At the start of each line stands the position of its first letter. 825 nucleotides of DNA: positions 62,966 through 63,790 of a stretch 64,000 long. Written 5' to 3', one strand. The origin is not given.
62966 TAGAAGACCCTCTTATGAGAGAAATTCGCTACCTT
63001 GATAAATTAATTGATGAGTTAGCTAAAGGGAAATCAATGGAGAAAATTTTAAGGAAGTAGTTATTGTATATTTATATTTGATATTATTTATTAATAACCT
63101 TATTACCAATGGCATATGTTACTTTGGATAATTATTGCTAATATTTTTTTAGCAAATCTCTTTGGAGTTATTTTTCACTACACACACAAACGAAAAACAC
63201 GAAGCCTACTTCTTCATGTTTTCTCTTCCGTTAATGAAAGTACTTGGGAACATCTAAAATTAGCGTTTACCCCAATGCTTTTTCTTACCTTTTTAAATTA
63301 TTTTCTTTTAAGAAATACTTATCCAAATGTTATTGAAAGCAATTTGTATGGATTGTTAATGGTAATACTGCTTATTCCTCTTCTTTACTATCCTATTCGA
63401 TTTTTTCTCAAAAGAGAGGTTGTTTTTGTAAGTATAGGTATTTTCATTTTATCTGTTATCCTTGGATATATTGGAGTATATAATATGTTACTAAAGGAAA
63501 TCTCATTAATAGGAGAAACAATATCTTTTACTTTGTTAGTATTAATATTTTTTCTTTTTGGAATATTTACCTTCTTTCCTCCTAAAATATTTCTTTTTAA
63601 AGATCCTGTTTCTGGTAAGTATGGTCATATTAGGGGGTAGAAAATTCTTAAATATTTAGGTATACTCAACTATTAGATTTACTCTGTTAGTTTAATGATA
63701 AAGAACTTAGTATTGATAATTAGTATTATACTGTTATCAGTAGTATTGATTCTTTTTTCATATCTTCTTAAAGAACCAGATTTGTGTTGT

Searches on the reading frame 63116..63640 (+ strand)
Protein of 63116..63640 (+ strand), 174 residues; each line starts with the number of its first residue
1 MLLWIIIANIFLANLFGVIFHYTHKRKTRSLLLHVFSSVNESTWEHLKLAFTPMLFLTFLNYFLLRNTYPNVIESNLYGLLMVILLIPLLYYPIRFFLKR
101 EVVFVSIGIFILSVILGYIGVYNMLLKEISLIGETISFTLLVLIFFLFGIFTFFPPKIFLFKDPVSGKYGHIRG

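Call 38: find_encoding_contigs(protein=window:63116-63640:+, flank=10000, max_places=3)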
Protein window:63116-63640:+ (174 aa): 8 contigs read that carry it; 3 places shown.
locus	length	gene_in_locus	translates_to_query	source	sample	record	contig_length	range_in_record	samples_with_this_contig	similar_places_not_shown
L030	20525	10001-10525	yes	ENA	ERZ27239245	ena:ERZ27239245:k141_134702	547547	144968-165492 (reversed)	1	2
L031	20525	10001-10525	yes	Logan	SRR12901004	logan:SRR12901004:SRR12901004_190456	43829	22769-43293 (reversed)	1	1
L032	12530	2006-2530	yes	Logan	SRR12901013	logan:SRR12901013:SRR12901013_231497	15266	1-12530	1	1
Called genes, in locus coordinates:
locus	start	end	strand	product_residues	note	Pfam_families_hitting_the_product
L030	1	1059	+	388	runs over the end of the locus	PF01555:N6_N4_Mtase (weak), PF01170:UPF0020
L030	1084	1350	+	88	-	PF01016:Ribosomal_L27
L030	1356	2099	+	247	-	PF08032:SpoU_sub_bind, PF00588:SpoU_methylase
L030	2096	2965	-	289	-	PF02195:ParB_N, PF17762:HTH_ParB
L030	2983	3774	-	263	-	PF00142:Fer4_NifH, PF01656:CbiA, PF02374:ArsA_ATPase, PF06564:CBP_BcsQ, PF07015:VirC1 (weak), PF09140:MipZ, PF10609:ParA, PF13614:AAA_31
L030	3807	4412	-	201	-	PF10502:Peptidase_S26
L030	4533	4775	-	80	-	-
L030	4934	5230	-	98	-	PF02686:GatC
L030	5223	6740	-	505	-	PF02934:GatB_N, PF02637:GatB_Yqey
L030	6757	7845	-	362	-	-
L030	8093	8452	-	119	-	PF12732:YtxH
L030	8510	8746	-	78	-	-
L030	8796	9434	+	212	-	PF01351:RNase_HII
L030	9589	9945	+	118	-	PF09966:DUF2200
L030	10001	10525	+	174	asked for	PF20122:DUF6512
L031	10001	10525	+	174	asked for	PF20122:DUF6512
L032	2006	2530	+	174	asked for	PF20122:DUF6512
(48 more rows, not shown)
